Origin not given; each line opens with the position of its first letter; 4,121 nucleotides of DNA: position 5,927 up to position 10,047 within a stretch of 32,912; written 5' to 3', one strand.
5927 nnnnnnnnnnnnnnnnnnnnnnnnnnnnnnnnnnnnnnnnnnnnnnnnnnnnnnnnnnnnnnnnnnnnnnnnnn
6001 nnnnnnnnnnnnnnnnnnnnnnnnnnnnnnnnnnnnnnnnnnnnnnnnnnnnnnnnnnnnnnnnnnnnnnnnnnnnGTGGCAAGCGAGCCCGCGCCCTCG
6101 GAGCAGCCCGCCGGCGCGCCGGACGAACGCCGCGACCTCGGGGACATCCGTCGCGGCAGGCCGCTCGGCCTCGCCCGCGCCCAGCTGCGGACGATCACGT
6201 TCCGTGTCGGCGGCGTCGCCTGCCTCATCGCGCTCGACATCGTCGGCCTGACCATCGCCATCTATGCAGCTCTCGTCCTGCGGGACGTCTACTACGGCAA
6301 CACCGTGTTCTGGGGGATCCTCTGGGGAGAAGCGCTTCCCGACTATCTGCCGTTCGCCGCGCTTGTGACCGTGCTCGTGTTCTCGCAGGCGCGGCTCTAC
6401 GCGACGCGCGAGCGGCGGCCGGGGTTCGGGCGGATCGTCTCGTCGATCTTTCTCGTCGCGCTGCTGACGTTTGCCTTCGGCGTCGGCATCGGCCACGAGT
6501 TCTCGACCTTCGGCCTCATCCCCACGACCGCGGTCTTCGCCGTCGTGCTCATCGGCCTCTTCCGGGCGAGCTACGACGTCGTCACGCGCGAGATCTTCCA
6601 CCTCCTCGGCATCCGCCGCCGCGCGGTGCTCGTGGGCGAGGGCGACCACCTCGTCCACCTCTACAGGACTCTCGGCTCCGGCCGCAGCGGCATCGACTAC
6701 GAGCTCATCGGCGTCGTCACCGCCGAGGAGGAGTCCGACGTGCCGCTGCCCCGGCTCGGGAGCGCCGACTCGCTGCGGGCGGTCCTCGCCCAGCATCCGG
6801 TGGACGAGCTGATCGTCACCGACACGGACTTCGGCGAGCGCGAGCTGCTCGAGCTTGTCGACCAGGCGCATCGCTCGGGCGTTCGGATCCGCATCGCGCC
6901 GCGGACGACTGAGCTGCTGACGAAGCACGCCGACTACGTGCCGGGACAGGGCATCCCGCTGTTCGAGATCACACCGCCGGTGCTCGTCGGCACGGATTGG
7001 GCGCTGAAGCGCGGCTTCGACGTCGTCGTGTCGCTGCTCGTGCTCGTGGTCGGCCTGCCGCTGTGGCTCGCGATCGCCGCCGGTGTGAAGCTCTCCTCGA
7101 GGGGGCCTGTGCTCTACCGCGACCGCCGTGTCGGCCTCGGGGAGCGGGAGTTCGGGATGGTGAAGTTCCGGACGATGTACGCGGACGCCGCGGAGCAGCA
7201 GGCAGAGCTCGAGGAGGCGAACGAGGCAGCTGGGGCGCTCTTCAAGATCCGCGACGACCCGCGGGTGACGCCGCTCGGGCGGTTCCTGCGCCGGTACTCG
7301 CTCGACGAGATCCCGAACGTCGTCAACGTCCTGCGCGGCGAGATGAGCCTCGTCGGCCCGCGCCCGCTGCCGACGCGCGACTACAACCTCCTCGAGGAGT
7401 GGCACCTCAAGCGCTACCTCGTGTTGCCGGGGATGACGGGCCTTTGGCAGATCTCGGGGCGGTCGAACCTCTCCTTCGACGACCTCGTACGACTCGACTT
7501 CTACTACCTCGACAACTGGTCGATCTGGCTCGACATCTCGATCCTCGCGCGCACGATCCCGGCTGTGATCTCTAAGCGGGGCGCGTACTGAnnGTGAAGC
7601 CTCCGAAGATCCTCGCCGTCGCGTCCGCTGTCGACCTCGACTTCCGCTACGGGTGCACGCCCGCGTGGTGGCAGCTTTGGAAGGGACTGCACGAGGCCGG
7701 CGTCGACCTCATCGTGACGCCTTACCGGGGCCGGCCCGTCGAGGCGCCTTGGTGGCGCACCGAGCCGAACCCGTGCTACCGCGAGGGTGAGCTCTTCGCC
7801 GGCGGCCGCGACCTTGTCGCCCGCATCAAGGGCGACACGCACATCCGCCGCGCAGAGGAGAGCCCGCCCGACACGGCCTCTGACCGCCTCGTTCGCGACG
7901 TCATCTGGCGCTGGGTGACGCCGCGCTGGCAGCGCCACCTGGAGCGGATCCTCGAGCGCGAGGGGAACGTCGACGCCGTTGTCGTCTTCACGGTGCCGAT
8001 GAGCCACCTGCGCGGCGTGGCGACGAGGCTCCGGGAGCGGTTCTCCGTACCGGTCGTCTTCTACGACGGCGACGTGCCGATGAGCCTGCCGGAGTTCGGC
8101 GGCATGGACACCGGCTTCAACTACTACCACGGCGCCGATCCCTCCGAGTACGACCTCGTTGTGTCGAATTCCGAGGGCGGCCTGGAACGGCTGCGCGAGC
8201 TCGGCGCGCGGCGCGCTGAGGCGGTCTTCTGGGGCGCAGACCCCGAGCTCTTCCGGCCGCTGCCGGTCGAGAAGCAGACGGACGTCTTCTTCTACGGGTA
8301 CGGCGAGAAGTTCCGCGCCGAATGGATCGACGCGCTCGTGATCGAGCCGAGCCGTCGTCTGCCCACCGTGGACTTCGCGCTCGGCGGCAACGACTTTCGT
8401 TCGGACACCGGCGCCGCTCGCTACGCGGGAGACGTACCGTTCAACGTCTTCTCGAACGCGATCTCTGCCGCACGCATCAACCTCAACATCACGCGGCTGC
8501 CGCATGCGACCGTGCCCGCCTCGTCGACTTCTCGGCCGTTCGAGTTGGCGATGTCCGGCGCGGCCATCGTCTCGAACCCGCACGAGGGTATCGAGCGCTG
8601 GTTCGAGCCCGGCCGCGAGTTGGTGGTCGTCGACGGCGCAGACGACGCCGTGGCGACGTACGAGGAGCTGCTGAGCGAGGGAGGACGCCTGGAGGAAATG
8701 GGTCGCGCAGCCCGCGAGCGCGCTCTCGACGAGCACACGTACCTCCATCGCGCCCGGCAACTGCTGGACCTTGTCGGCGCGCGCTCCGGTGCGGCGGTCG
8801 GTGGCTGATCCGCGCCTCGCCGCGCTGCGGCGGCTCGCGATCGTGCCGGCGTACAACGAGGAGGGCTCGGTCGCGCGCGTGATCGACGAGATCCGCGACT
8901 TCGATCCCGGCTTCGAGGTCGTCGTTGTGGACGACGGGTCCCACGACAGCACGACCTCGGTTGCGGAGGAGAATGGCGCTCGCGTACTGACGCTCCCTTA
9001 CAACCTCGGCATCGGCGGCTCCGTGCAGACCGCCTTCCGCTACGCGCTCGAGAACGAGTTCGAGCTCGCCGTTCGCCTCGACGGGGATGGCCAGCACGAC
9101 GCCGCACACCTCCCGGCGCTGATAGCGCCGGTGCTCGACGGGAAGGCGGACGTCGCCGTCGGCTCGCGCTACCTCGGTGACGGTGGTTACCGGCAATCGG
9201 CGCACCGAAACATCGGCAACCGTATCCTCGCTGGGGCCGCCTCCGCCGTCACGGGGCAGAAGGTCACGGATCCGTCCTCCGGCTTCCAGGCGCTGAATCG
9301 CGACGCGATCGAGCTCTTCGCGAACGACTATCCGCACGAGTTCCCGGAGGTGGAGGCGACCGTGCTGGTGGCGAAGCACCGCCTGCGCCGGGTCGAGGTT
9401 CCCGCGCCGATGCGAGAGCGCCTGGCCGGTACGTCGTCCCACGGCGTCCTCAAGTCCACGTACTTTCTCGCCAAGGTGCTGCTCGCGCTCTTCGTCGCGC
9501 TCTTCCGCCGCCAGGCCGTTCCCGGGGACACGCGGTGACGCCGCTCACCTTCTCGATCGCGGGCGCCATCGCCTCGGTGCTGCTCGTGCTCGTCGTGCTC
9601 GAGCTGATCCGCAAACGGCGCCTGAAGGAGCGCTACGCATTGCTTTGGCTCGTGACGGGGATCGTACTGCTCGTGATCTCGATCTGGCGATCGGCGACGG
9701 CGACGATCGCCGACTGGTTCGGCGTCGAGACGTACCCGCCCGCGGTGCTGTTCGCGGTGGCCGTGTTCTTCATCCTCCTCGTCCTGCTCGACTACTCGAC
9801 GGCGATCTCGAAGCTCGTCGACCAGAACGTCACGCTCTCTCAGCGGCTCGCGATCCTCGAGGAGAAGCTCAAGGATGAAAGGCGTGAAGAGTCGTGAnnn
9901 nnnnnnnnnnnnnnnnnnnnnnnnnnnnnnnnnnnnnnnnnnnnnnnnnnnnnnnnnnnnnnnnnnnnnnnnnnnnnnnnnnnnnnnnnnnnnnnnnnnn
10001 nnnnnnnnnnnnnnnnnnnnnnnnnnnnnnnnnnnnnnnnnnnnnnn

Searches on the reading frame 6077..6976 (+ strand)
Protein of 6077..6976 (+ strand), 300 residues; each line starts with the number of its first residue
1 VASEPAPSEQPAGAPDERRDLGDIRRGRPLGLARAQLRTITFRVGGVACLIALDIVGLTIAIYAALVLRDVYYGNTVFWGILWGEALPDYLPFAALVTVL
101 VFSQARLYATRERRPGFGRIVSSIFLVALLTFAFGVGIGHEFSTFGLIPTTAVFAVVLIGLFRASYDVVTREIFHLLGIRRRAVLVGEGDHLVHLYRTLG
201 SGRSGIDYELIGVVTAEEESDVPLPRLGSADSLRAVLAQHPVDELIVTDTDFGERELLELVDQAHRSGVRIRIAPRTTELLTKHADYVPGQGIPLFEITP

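Call 53: search_dna_similar(query=window:6077-6976:+, collection=plasmids, mode=protein, max_evalue=0.001, max_rows=25)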
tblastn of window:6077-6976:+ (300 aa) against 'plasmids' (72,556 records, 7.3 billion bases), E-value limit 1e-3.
No match.

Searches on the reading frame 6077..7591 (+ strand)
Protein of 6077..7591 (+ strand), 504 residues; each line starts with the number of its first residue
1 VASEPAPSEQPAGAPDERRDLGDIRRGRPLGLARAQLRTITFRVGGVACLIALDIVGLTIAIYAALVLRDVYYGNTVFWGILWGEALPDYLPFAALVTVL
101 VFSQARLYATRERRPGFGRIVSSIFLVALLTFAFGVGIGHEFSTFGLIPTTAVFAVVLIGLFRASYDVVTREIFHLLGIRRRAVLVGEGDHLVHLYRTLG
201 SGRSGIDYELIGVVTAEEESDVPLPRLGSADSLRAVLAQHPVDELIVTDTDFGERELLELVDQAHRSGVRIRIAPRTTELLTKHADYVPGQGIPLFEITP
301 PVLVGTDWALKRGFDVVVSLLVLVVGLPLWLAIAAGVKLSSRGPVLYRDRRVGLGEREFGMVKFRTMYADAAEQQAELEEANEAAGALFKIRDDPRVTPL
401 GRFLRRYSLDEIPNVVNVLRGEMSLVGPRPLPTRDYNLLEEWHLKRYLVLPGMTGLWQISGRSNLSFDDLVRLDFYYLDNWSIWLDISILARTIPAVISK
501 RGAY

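Call 3: search_protein_families(library=pfam, proteins=[window:6077-7591:+], max_evalue=0.1)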
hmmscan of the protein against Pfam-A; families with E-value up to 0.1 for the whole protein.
window:6077-7591:+ (504 aa): 2 families
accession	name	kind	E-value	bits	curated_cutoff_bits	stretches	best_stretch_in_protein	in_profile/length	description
PF02397.22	Bac_transf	-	2.6e-62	210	27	1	311-498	1-178/179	Bacterial sugar transferase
PF13727.12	CoA_binding_3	-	7.8e-10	39.5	25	1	110-275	11-175/175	CoA-binding domain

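Call 4: search_protein_families(library=ncbifam, proteins=[window:6077-7591:+], max_evalue=0.1)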
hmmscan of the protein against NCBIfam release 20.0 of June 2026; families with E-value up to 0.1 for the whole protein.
window:6077-7591:+ (504 aa): 11 families
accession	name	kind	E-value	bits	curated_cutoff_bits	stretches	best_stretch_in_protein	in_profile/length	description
TIGR03025.1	EPS_sugtrans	subfamily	1e-109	367.7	295.55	1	54-504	3-445/445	exopolysaccharide biosynthesis polyprenyl glycosylphosphotransferase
TIGR03023.1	WcaJ_sugtrans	equivalog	7.3e-94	315.6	410.75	1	54-504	3-453/453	undecaprenyl-phosphate glucose phosphotransferase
TIGR03022.1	WbaP_sugtrans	subfamily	1.7e-89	301.2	403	1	50-504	1-456/456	undecaprenyl-phosphate galactose phosphotransferase WbaP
NF041877.1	EPS_EpsZ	equivalog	9.8e-69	232.2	800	1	213-503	164-458/459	exopolysaccharide biosynthesis polyisoprenyl-phosphate hexose-1-phosphate transferase EpsZ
NF052601.1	undeca_RfbP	equivalog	3.5e-58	196.7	330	1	309-504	43-244/244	undecaprenyl-phosphate galactose phosphotransferase family protein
TIGR03013.1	EpsB_2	subfamily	4.9e-54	184.1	393.35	1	54-503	3-442/443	TIGR03013 family XrtA/PEP-CTERM system glycosyltransferase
NF011751.0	PRK15204.1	equivalog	9.4e-50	169.6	907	1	120-504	90-476/476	undecaprenyl-phosphate galactose phosphotransferase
NF007518.0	PRK10124.1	equivalog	1.4e-40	139.4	684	1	173-498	136-458/464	undecaprenyl-phosphate glucose phosphotransferase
NF050817.1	PolSacchBiosHfsE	equivalog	3.1e-36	125.1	750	1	310-502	271-464/467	polysaccharide biosynthesis protein HfsE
NF045514.1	glycotran_HepC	equivalog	7.9e-23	80.9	140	1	308-431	114-212/220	heterocyst development glycosyltransferase HepC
TIGR04053.2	TIGR04053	equivalog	0.062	12.5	395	1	240-284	55-100/366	TIGR04053 family radical SAM/SPASM domain-containing protein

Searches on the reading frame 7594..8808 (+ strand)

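Call 11: search_protein_families(library=pfam, proteins=[window:7594-8808:+], max_evalue=0.001)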
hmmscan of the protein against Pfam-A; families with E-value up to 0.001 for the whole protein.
window:7594-8808:+ (404 aa): 1 family
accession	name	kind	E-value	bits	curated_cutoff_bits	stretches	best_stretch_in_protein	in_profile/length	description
PF13524.12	Glyco_trans_1_2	-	1.1e-28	100.4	25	1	248-392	4-144/144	Glycosyl transferase-like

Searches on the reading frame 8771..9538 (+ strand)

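Call 11: search_protein_families(library=pfam, proteins=[window:8771-9538:+], max_evalue=0.001)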
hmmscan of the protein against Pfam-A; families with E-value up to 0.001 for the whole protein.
window:8771-9538:+ (255 aa): 2 families
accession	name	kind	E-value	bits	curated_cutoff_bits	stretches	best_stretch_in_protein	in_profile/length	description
PF00535.33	Glycos_transf_2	-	3.8e-26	92.5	23.3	1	24-181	3-165/168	Glycosyl transferase family 2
PF13641.12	Glyco_tranf_2_3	-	0.00016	22.2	27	1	23-107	5-97/230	Glycosyltransferase like family 2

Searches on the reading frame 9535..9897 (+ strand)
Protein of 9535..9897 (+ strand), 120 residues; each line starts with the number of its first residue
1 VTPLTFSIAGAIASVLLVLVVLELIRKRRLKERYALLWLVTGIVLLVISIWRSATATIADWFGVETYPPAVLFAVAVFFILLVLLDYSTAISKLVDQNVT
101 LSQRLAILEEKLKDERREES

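Call 11: search_protein_families(library=pfam, proteins=[window:9535-9897:+], max_evalue=0.001)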
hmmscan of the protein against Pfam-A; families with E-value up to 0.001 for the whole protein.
window:9535-9897:+ (120 aa): 2 families
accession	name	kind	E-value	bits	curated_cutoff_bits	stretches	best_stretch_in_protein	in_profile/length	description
PF10066.14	DUF2304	-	1.1e-22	80.8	25.5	1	7-110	3-105/106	Uncharacterized conserved protein (DUF2304)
PF19529.4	DUF6057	-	0.00036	20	29.8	1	1-87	154-250/569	Family of unknown function (DUF6057)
